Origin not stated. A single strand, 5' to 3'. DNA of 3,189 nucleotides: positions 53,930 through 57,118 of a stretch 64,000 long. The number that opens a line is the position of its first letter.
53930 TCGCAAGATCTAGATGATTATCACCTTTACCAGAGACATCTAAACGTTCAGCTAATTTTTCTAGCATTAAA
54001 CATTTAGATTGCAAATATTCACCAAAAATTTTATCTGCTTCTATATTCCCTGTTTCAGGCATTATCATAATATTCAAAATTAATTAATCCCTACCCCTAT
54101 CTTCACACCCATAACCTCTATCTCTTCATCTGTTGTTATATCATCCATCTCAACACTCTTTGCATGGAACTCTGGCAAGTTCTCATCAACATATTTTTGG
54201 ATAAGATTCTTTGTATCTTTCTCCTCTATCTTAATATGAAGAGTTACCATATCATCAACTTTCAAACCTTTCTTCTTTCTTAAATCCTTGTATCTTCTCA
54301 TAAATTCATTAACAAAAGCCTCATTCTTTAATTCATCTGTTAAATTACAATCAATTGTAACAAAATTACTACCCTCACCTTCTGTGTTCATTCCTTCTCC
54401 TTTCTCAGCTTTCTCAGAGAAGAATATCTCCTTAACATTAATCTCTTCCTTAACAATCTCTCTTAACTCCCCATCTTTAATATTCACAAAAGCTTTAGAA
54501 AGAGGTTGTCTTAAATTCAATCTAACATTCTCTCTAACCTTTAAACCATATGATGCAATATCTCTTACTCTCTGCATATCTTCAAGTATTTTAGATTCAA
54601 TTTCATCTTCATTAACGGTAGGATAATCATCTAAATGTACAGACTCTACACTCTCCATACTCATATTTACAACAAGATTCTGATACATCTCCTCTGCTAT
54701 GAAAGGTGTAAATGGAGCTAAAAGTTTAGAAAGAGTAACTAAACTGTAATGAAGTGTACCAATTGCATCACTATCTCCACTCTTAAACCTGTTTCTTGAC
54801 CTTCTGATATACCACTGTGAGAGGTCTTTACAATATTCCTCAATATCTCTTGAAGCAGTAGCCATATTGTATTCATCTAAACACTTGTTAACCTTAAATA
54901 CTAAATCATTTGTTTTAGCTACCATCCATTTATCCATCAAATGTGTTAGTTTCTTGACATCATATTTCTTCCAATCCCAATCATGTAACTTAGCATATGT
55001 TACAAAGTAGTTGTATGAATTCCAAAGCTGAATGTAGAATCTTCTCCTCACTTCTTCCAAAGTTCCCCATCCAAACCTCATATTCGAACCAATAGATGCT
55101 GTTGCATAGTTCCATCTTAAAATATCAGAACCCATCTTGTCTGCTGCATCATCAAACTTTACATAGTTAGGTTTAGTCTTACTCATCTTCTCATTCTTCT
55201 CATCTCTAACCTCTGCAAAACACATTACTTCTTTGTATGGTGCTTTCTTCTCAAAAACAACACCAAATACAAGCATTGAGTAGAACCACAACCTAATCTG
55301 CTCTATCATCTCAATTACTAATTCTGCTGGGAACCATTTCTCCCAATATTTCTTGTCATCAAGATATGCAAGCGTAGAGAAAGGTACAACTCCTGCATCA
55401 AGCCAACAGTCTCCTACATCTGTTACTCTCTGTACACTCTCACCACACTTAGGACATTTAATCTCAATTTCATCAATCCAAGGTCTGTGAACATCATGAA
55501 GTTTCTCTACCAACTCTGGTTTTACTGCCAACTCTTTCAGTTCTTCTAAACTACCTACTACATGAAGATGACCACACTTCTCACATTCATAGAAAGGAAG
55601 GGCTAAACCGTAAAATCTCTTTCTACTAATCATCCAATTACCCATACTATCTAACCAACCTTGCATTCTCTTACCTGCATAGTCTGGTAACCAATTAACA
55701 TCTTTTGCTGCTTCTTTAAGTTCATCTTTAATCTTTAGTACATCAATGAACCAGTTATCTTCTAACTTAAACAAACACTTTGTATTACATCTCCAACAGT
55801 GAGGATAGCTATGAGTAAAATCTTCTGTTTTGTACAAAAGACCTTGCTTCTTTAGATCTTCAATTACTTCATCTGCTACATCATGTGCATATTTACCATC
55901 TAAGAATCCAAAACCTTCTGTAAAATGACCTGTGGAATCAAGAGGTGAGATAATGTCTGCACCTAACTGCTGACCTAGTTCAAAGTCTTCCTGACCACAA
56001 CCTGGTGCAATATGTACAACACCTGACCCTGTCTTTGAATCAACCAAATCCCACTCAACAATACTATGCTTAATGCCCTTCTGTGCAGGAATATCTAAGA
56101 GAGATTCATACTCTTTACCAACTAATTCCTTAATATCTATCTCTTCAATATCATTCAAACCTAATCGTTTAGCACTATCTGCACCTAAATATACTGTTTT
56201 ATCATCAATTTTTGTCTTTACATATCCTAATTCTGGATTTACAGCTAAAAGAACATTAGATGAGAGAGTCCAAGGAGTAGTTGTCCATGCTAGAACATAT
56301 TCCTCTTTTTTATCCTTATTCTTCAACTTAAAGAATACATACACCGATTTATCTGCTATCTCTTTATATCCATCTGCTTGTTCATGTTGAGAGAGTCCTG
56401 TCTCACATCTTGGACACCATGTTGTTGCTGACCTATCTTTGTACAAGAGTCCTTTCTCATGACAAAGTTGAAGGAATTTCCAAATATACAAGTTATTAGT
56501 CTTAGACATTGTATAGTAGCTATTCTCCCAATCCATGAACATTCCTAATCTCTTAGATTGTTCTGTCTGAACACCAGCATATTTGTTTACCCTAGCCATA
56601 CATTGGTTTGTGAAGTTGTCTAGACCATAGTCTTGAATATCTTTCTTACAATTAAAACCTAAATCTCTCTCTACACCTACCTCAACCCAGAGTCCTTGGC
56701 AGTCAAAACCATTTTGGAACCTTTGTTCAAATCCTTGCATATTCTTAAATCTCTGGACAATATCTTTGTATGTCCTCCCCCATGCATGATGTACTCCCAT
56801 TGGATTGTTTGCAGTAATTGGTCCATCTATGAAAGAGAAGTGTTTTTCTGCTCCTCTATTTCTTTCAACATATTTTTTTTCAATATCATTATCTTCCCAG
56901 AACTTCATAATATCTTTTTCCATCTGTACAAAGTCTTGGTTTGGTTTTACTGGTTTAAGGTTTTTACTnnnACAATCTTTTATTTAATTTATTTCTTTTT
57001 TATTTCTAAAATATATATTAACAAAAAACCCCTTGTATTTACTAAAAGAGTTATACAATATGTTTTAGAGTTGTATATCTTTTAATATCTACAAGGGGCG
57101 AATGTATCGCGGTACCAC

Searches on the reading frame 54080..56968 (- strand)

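Call 6: search_protein_families(library=pfam, proteins=[window:54080-56968:-], max_evalue=0.01)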
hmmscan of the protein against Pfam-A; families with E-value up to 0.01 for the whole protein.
window:54080-56968:- (962 aa): 5 families
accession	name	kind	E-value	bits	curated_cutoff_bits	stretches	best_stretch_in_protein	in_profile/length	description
PF00133.28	tRNA-synt_1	-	1.1e-89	301.6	22.7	1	20-632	2-413/414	tRNA synthetases class I (I, L, M and V)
PF08264.19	Anticodon_1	-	2.6e-29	102.4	25.1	1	679-825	1-146/148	Anticodon-binding domain of tRNA ligase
PF09334.17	tRNA-synt_1g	-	1.4e-11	44.2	20.1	2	522-636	248-370/391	tRNA synthetases class I (M)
PF19302.4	DUF5915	-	6.3e-11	42.6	27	1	855-961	87-192/195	Domain of unknown function (DUF5915)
PF09723.15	Zn_ribbon_8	-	0.0015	19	34.4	0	496-515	20-40/41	Zinc ribbon domain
